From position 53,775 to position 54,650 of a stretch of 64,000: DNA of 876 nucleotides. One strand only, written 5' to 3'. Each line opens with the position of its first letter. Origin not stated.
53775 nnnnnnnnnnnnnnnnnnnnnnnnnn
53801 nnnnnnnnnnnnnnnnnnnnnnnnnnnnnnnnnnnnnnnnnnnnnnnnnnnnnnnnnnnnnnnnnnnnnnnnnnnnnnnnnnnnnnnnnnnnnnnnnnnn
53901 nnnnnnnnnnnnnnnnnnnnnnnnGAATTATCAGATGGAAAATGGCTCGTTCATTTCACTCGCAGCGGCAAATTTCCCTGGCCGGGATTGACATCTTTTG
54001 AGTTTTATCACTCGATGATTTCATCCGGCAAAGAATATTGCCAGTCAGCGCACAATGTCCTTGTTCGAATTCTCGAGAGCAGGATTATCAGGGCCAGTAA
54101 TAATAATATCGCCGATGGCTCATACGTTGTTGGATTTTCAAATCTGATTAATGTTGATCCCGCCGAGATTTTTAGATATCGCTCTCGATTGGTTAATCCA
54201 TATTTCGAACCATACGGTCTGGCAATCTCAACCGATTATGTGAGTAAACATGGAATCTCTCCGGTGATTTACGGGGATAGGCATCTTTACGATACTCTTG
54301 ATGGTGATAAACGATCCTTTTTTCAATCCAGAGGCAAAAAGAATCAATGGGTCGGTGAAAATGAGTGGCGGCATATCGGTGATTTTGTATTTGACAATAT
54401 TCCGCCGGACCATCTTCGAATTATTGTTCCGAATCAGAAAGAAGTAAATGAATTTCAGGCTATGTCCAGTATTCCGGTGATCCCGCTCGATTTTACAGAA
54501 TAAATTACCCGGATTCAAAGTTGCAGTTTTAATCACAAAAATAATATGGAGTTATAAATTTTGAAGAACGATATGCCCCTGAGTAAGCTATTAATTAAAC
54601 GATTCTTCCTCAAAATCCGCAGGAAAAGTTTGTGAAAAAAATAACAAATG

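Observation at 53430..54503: Single-polypeptide fusion of a DprA/SLOG-like Rossmann domain with an AbiGi-like domain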

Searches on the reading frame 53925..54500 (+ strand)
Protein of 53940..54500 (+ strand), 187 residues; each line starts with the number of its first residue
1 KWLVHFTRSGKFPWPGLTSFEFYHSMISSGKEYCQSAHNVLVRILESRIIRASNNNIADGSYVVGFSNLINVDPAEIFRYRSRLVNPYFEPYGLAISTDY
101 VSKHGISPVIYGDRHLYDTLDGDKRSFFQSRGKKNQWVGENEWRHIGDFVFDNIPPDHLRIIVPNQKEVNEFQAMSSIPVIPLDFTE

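Call 3: search_protein_families(library=pfam, proteins=[window:53940-54500:+], max_evalue=1)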
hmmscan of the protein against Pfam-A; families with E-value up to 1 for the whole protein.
window:53940-54500:+ (187 aa): 1 family
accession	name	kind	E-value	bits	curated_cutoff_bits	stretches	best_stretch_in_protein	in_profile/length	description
PF10899.13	AbiGi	-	0.31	11.5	22.4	0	92-113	51-72/185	Putative abortive phage resistance protein AbiGi, antitoxin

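Call 4: search_protein_families(library=padloc, proteins=[window:53940-54500:+], max_evalue=1)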
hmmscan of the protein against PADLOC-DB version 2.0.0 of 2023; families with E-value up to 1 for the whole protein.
window:53940-54500:+ (187 aa): 1 family
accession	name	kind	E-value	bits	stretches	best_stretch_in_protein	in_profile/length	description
PDLC02331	AbiGi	-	0.021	12.2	0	130-168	156-189/260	AbiGi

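Call 5: search_protein_families(library=ncbifam, proteins=[window:53940-54500:+], max_evalue=1)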
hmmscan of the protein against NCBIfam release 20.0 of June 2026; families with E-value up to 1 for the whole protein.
window:53940-54500:+ (187 aa): 0 families

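Call 31: search_protein_families(library=pfam, alignment_id=A3, max_evalue=1)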
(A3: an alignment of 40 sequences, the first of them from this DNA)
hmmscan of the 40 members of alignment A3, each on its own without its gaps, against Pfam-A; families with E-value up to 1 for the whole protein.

A. member 1, seq(187 aa): 1 family
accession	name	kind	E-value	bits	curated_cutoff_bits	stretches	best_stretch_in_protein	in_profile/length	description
PF10899.13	AbiGi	-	0.33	11.4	22.4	0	97-118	51-72/185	Putative abortive phage resistance protein AbiGi, antitoxin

B. families by the number of members that match (of 40 scanned): 12 families
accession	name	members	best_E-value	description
PF10899.13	AbiGi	12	5.1e-05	Putative abortive phage resistance protein AbiGi, antitoxin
PF11185.13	DUF2971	2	0.033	Protein of unknown function (DUF2971)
PF11546.13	CompInhib_SCIN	1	0.099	Staphylococcal complement inhibitor SCIN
PF19657.4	DUF6160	1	0.12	Family of unknown function (DUF6160)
PF03363.18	Herpes_LP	1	0.13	Herpesvirus leader protein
PF19164.5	DUF5846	1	0.14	Family of unknown function (DUF5846)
PF13559.11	DUF4129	1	0.14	Domain of unknown function (DUF4129)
PF25042.1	DUF7787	1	0.15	Domain of unknown function (DUF7787)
PF20580.3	DUF6784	1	0.16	Domain of unknown function (DUF6784)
PF21266.3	RRP4_S1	1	0.21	RRP4, S1 domain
PF02012.26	BNR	1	0.51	BNR/Asp-box repeat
PF11391.13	DUF2798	1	0.51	Protein of unknown function (DUF2798)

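Call 32: search_protein_families(library=padloc, alignment_id=A3, max_evalue=1)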
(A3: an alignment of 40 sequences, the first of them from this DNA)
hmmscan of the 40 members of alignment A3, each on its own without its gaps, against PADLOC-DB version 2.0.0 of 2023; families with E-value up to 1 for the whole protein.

A. member 1, seq(187 aa): 1 family
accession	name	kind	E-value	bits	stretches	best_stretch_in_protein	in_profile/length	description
PDLC02331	AbiGi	-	0.033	11.6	0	135-171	156-187/260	AbiGi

B. families by the number of members that match (of 40 scanned): 5 families
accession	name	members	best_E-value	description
PDLC02331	AbiGi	10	5.2e-06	AbiGi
PDLC04991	PDC-S31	5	0.014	-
PDLC04990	PDC-S31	1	0.0058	-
PDLC04356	PDC-M04B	1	0.012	-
PDLC01554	Cas8a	1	0.033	CAS-I-A; effector_LS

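Call 34: search_solved_structures(query=A3, max_evalue=10, show_alignments=3)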
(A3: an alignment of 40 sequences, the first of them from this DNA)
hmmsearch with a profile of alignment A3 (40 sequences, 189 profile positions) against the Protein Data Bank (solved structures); distinct sequences matched with E-value up to 10: 4.
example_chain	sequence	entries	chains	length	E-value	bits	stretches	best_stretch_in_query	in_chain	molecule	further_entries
1c9k_A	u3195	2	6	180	0.5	13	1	115-169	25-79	ADENOSYLCOBINAMIDE KINASE | ADENOSYLCOBINAMIDE KINASE/ADENOSYLCOBINAMIDE PHOSPHATE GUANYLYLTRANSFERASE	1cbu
3og3_A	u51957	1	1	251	0.54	12.9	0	125-165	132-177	Imidazole glycerol phosphate synthase subunit hisF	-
2w6r_A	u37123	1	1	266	1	12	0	141-165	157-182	IMIDAZOLE GLYCEROL PHOSPHATE SYNTHASE SUBUNIT HISF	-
3tdn_A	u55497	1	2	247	1.4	11.5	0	142-165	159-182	FLR SYMMETRIC ALPHA-BETA TIM BARREL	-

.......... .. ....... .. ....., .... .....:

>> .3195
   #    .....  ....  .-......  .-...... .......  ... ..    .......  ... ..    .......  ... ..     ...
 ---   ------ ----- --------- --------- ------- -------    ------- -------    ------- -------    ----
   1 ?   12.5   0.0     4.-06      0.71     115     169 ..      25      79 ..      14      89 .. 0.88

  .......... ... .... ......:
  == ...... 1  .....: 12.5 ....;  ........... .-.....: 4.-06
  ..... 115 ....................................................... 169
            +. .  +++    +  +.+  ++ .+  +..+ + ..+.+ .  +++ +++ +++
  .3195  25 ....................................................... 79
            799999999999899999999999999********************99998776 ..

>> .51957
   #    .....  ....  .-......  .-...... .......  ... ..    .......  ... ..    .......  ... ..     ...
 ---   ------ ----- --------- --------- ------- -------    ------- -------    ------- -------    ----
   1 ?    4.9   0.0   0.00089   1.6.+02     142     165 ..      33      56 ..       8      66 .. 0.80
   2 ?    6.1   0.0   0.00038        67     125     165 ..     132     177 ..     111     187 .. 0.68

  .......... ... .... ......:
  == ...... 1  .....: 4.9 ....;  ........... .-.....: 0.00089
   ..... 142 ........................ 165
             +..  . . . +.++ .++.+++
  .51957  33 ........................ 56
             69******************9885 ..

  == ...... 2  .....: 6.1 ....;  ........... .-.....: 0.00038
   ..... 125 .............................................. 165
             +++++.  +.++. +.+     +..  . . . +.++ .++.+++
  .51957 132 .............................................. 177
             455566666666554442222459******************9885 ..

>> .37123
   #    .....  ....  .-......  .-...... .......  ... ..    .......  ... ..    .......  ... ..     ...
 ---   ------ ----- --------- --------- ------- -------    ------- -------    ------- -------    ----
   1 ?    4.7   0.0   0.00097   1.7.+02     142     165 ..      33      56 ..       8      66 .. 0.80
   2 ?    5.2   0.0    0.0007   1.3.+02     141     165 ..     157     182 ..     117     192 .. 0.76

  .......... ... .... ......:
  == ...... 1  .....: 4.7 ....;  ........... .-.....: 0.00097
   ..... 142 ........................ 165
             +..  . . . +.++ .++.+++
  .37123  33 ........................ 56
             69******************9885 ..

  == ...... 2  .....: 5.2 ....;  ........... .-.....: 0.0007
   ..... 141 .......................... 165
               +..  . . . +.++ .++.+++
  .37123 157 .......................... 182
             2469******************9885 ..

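Call 37: predict_structure(alignment_id=A3)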
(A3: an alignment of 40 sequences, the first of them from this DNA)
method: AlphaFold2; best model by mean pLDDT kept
length: 187 residues; sequences in the alignment: 40
mean_pLDDT: 92.1   pTM: 0.87
mean pLDDT of the five models: 92.1, 92.0, 91.4, 91.2, 90.3
residues with pLDDT >= 90: 145; 70-90: 33; 50-70: 9; < 50: 0
segments of 3 or more residues with pLDDT < 50: none
pLDDT, mean of each block of 10 residues (from residue 1): 90 92 94 91 96 96 96 87 68 83 94 97 96 93 91 97 96 96 96
secondary structure, 60 per line:
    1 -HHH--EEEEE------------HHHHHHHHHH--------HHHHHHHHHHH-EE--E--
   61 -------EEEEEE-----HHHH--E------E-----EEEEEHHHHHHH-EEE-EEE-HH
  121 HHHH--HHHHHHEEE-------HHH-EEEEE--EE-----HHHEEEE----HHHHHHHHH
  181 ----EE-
elements in order: E7-11 H24-33 H42-52 E68-73 H79-82 E98-102 H103-109 E111-113 E115-117 H119-124 H127-132 E133-135 E147-151 E164-167 H172-180

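Call 39: fold_search(model_id=the predicted structure, library=pdb)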
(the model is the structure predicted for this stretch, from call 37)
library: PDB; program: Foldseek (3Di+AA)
matches with E <= 10: 57; with E <= 0.001: 0
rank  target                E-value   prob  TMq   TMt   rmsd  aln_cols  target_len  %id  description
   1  5mco_A                6.9e-01  0.01  0.13  0.08  18.2       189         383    7  CRYSTAL STRUCTURE OF BACE-1 IN COMPLEX WITH ACTIVE SITE INHIBITOR GRL-8234 AND EXOSITE PEPTIDE (released 2017-09-27)
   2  2b8l                  1.5e+00  0.01  0.13  0.08  18.7       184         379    9  Crystal structure of human beta secretase complexed with inhibitor (released 2005-10-18)
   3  7pkn_N                1.6e+00  0.01  0.09  0.07  13.2       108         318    9  Structure of the human CCAN deltaCT complex (released 2022-04-27)
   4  1w51                  1.9e+00  0.01  0.13  0.08  18.8       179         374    8  BACE (Beta Secretase) in complex with a nanomolar non-peptidic inhibitor (released 2004-09-23)
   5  2gq2_C                1.9e+00  0.01  0.10  0.09  17.6       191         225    8  Mycobacterium tuberculosis ThyX-NADP complex (released 2006-06-27)
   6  4b05                  1.9e+00  0.01  0.09  0.07  13.9       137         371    6  Preclinical characterization of AZD3839, a novel clinical candidate BACE1 inhibitor for the treatment of Alzheimer Disea (released 2012-10-17)
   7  5mcq_A                2.0e+00  0.01  0.12  0.08  17.9       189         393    7  CRYSTAL STRUCTURE OF BACE-1 IN COMPLEX WITH ACTIVE SITE AND EXOSITE BINDING PEPTIDE INHIBITOR (released 2017-09-27)
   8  7xho_N                2.2e+00  0.01  0.11  0.07  12.8       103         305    9  Structure of human inner kinetochore CCAN complex (released 2022-12-14)
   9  1fkn_B                2.5e+00  0.01  0.13  0.08  16.1       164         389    5  Structure of Beta-Secretase Complexed with Inhibitor (released 2000-10-09)
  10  7xhn_N                2.6e+00  0.01  0.11  0.08  12.9       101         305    8  Structure of human inner kinetochore CCAN-DNA complex (released 2023-01-25)
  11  2oah                  2.6e+00  0.01  0.13  0.08  14.7       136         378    7  Crystal Structure of Human Beta Secretase Complexed with inhibitor (released 2007-08-14)
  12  4gid_C                2.6e+00  0.00  0.08  0.05  18.6       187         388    8  Structure of beta-secretase complexed with inhibitor (released 2012-10-10)
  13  2va6                  2.8e+00  0.01  0.11  0.07  17.9       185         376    8  X-ray crystal structure of beta secretase complexed with compound 24 (released 2007-11-13)
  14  4zpf                  2.8e+00  0.00  0.11  0.08  13.7       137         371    4  BACE1 in complex with 8-(3-((1-aminopropan-2-yl)oxy)benzyl)-4-(cyclohexylamino)-1-(3-fluorophenyl)-1,3,8-triazaspiro[4.5 (released 2015-08-05)
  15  6edg                  3.2e+00  0.04  0.29  0.27  10.1       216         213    9  Pseudomonas exotoxin A domain III T18H477L (released 2019-02-06)
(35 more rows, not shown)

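Call 44: find_homologous_proteins(query=A3, max_evalue=10)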
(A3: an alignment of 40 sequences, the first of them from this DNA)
Query A3 (40 sequences) (187 aa, profile of the alignment): 50 proteins with E <= 10 among 1454 candidates.
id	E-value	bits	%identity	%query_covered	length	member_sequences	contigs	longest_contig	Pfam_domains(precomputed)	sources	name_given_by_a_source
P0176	1.1e-65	239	40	94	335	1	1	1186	-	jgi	jgi:hypothetical protein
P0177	1.4e-64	235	38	98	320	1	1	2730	-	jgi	-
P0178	3.2e-64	234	38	91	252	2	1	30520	-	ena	-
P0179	1.4e-62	229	36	96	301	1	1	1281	-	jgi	jgi:hypothetical protein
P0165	4.8e-62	227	34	92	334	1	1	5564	-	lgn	-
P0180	1.2e-61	225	32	96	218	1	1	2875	-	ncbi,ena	-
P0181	1.9e-61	225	31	98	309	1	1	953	-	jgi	jgi:hypothetical protein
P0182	4.7e-61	224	45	93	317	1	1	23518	-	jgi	-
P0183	1.7e-60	222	34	91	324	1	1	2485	-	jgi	jgi:hypothetical protein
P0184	5.3e-60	220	35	89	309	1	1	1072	-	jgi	jgi:hypothetical protein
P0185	1.9e-58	215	32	99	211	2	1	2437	-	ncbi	ncbi:MAG: hypothetical protein ACE5D6_06410, partial [Candidatus Zixiibacteriota bacterium]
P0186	3.6e-58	214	47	89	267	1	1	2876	-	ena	-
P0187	1.5e-57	212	37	97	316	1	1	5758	-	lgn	-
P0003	2.1e-57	212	74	100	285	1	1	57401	-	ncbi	ncbi:MAG: hypothetical protein ABIE07_07925 [Candidatus Zixiibacteriota bacterium]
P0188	3.0e-57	211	29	96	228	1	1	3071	-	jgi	jgi:hypothetical protein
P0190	4.3e-57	211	38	97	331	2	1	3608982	-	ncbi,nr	ncbi:MAG: hypothetical protein JSV52_06695 [Candidatus Zixiibacteriota bacterium]|nr:MAG: hypothetic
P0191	8.8e-57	210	32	97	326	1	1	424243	-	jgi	jgi:hypothetical protein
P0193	3.0e-56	208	33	98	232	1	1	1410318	-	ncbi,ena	-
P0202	4.2e-53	198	31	98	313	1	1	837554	-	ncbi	-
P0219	4.5e-4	38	25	59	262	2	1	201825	PF10899.14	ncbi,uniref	ncbi:abortive infection system antitoxin AbiGi family protein [Kribbella sp. NPDC058245]|uniref:abor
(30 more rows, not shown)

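Call 46: find_encoding_contigs(protein=P0193, flank=5000, max_places=2)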
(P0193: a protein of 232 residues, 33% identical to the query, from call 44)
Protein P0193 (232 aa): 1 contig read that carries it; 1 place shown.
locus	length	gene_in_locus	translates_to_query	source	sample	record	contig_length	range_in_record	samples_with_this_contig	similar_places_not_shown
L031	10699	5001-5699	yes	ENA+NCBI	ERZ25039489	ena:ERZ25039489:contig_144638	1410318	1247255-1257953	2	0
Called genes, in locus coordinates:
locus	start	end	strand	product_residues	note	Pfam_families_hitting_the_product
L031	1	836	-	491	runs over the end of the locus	PF21544:PorZ_N_b_propeller (faint)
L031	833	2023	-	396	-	PF01546:Peptidase_M20, PF07687:M20_dimer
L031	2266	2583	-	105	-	-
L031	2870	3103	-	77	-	-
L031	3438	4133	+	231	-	PF01566:Nramp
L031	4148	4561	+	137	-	PF00582:Usp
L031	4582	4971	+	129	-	-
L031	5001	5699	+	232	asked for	-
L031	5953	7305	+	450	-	PF02881:SRP54_N, PF00448:SRP54, PF02978:SRP_SPB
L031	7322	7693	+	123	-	PF00886:Ribosomal_S16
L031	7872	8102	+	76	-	PF13083:KH_KhpA-B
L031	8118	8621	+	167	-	PF01782:RimM, PF05239:PRC (weak), PF24986:PRC_RimM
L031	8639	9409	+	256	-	PF01746:tRNA_m1G_MT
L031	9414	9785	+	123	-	PF01245:Ribosomal_L19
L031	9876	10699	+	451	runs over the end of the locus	PF01351:RNase_HII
